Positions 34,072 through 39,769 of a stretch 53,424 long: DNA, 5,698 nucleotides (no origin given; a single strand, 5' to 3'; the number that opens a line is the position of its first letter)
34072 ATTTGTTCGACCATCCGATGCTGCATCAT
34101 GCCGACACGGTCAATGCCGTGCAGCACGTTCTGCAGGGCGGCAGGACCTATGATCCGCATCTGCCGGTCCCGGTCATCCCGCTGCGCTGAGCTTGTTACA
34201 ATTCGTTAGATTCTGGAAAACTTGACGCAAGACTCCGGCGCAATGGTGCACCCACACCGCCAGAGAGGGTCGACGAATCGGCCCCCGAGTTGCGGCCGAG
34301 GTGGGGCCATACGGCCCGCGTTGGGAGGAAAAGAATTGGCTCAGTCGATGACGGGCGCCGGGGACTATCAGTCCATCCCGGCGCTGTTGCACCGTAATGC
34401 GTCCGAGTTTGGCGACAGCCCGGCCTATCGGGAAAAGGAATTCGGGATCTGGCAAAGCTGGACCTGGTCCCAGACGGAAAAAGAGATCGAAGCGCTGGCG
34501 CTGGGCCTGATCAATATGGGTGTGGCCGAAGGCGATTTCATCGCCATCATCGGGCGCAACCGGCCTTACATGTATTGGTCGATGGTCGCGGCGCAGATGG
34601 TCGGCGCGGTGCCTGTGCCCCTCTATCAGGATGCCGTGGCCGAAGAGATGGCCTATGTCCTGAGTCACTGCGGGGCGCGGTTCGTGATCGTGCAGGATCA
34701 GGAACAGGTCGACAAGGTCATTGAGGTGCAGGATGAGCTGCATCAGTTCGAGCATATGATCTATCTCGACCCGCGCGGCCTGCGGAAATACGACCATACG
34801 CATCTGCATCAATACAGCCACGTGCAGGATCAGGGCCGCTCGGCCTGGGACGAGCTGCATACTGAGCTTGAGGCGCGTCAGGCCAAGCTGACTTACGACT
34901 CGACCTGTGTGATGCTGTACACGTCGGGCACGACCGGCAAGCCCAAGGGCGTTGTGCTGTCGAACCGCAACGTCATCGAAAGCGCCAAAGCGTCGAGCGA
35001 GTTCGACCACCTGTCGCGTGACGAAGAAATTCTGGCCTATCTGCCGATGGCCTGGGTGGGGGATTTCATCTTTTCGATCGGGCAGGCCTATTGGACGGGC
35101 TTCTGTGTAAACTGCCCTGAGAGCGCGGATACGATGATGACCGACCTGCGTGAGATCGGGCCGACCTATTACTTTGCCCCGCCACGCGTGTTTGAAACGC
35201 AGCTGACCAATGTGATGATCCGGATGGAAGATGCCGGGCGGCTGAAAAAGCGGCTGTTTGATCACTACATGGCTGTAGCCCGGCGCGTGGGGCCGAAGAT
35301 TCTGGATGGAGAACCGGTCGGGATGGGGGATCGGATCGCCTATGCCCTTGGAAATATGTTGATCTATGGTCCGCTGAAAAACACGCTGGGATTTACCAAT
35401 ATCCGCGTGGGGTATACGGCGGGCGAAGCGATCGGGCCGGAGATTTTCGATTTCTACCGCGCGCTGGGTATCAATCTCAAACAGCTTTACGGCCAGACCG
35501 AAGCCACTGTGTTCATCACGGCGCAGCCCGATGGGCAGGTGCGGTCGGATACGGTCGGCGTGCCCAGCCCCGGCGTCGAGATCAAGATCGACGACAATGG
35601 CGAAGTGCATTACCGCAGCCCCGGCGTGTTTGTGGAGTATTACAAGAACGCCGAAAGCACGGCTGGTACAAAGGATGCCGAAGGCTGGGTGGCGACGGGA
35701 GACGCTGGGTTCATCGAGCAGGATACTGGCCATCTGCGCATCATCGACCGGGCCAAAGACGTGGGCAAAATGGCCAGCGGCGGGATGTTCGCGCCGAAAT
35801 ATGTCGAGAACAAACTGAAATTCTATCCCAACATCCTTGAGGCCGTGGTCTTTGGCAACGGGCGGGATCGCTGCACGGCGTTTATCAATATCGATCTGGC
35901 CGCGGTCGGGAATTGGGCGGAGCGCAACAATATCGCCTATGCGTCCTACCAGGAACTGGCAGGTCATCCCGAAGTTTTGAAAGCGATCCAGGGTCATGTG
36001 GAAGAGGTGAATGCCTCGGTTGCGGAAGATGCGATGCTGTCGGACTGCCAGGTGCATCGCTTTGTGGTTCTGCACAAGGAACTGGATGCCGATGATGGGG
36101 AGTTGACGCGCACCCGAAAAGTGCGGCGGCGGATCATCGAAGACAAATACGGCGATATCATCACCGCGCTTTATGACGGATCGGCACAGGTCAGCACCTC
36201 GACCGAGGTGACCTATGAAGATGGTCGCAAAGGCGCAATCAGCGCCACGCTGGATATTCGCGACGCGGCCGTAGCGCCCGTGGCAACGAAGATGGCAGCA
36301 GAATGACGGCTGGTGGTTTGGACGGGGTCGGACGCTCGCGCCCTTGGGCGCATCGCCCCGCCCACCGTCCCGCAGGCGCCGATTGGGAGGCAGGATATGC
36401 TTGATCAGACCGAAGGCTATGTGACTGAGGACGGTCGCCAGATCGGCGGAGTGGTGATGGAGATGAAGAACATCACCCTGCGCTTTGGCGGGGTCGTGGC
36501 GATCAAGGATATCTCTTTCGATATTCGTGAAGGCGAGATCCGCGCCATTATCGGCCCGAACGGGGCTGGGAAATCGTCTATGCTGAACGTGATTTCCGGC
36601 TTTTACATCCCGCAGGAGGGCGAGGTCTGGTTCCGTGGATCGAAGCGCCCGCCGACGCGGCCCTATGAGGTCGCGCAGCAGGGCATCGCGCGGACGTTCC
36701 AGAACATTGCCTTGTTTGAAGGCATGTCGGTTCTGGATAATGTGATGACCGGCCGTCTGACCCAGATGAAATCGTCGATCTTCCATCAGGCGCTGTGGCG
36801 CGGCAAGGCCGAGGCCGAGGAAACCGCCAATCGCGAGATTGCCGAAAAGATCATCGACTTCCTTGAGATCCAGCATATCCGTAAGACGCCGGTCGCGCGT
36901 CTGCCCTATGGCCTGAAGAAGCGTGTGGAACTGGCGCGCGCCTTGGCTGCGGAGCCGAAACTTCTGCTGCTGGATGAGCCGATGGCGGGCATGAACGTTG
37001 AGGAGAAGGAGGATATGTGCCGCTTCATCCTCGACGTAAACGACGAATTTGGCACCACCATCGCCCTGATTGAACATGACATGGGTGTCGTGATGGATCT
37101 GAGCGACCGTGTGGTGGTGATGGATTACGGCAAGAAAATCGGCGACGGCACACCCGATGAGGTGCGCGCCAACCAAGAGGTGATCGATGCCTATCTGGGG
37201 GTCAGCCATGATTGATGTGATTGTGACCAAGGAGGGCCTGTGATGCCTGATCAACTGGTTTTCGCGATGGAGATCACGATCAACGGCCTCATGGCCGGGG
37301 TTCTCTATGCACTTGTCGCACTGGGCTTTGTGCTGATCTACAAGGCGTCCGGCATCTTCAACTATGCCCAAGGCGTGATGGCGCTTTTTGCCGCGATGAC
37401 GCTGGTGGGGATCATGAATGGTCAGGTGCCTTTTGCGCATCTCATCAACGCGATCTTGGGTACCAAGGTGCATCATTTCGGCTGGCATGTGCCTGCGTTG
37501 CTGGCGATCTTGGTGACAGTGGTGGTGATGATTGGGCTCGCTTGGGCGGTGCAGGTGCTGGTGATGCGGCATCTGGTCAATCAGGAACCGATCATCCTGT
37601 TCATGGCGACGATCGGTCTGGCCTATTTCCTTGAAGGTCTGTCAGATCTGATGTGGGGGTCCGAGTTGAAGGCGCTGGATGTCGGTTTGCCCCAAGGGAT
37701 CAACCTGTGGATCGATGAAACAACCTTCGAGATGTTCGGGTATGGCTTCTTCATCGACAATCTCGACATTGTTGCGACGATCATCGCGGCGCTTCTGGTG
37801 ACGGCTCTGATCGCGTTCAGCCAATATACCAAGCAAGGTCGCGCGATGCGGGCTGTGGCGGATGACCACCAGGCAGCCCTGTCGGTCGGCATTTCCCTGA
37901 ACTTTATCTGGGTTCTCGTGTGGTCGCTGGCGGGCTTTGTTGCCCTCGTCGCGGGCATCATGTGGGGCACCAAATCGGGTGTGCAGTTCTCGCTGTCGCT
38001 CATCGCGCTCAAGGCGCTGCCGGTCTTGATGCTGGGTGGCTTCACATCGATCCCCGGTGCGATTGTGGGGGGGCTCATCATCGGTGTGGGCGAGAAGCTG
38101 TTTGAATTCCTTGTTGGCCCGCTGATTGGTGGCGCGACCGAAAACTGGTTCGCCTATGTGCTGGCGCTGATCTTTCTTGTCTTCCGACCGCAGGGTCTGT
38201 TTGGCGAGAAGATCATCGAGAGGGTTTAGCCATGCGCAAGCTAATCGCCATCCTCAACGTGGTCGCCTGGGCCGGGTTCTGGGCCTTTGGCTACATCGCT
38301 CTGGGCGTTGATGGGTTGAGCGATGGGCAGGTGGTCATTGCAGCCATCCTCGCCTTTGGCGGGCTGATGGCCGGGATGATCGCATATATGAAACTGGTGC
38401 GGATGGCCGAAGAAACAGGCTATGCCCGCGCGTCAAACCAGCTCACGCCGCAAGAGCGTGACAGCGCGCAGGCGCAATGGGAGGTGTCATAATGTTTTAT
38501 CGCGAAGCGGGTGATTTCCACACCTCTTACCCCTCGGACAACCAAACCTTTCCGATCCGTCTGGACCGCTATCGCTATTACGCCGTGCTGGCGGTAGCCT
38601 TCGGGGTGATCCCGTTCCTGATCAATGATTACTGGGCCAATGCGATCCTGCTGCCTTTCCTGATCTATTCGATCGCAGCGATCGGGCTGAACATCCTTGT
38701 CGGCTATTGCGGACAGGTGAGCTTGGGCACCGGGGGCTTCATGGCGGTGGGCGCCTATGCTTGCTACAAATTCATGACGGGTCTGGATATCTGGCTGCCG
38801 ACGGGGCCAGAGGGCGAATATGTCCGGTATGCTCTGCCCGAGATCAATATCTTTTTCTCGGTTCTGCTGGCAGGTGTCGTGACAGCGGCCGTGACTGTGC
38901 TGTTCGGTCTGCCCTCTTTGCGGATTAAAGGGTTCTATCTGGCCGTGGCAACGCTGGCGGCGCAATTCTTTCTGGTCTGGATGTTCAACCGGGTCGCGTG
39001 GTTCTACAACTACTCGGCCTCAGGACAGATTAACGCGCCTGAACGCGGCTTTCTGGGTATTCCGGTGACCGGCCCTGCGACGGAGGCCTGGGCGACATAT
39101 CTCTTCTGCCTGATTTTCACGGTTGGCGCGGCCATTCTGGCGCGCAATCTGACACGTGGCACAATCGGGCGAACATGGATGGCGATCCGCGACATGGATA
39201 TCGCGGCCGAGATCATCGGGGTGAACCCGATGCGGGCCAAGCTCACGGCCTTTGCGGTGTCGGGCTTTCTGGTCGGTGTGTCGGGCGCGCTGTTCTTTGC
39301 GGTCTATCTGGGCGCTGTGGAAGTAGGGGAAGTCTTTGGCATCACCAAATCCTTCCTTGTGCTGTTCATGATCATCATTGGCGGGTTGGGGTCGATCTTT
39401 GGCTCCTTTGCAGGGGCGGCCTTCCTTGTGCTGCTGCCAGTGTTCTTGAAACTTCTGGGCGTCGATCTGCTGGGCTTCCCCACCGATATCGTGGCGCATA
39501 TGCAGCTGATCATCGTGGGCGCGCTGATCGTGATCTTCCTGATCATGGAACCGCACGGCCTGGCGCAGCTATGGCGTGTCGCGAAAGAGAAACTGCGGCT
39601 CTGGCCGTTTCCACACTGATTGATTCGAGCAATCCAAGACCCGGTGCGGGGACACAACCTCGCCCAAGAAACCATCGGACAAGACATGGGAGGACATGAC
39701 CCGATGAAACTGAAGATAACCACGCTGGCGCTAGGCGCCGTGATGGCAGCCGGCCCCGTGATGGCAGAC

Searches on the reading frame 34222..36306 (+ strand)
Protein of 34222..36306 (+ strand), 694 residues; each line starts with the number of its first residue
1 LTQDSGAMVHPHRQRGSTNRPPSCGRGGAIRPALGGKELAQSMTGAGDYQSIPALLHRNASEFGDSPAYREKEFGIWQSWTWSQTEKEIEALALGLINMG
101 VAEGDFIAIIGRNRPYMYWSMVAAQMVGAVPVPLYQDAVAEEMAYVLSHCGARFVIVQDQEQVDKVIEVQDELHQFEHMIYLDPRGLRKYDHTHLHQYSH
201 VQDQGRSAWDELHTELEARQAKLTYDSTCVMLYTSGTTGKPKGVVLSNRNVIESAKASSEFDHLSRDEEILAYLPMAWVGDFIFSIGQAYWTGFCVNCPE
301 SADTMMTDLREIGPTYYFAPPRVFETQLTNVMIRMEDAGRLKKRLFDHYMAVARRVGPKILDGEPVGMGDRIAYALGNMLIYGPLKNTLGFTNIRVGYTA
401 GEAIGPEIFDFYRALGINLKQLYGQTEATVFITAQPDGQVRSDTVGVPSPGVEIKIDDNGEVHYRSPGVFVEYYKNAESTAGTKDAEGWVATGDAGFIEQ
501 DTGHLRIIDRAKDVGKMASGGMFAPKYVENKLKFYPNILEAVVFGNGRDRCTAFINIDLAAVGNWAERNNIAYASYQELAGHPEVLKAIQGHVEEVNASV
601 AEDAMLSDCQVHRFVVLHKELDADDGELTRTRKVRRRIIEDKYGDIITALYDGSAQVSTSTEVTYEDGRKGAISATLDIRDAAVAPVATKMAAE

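Call 68: search_protein_families(library=pfam, proteins=[window:34222-36306:+], max_evalue=0.00001)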
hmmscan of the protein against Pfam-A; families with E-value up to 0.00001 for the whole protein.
window:34222-36306:+ (694 aa): 2 families
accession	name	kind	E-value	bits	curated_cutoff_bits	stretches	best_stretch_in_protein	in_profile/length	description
PF00501.34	AMP-binding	-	2.8e-70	237.5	29.9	1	57-474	2-384/384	AMP-binding enzyme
PF23562.2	AMP-binding_C_3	-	3e-07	31.3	20.8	1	517-653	6-122/124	AMP-binding enzyme C-terminal domain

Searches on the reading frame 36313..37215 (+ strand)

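Call 68: search_protein_families(library=pfam, proteins=[window:36313-37215:+], max_evalue=0.00001)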
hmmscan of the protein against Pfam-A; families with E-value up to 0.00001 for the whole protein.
window:36313-37215:+ (300 aa): 2 families
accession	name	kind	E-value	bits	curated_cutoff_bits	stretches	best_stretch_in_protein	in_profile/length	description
PF00005.33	ABC_tran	-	3.7e-32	112.2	25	1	65-225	2-137/137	ABC transporter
PF12399.14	BCA_ABC_TP_C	-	5.3e-11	42.3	25.5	1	274-299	1-26/27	Branched-chain amino acid ATP-binding cassette transporter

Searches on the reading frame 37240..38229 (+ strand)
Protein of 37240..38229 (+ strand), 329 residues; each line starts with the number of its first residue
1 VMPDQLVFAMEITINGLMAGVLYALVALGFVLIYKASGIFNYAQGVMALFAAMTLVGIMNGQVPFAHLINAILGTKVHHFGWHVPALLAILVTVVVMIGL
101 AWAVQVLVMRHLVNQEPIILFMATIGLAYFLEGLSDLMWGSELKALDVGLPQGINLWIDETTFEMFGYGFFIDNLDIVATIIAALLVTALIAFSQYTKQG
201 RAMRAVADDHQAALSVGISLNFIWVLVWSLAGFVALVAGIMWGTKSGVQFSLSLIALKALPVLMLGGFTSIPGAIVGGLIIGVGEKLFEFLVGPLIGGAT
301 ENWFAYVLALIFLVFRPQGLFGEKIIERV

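Call 68: search_protein_families(library=pfam, proteins=[window:37240-38229:+], max_evalue=0.00001)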
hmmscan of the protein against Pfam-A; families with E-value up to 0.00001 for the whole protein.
window:37240-38229:+ (329 aa): 1 family
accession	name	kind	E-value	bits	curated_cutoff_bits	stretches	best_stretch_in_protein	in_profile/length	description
PF02653.21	BPD_transp_2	-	1.3e-23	83.9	26.8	1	13-314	2-266/269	Branched-chain amino acid transport system / permease component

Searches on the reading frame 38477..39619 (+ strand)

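Call 68: search_protein_families(library=pfam, proteins=[window:38477-39619:+], max_evalue=0.00001)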
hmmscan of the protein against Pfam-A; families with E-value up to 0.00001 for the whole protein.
window:38477-39619:+ (380 aa): 1 family
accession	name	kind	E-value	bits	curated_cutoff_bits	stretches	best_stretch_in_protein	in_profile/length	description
PF02653.21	BPD_transp_2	-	2.4e-31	109.3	26.8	1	57-355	5-269/269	Branched-chain amino acid transport system / permease component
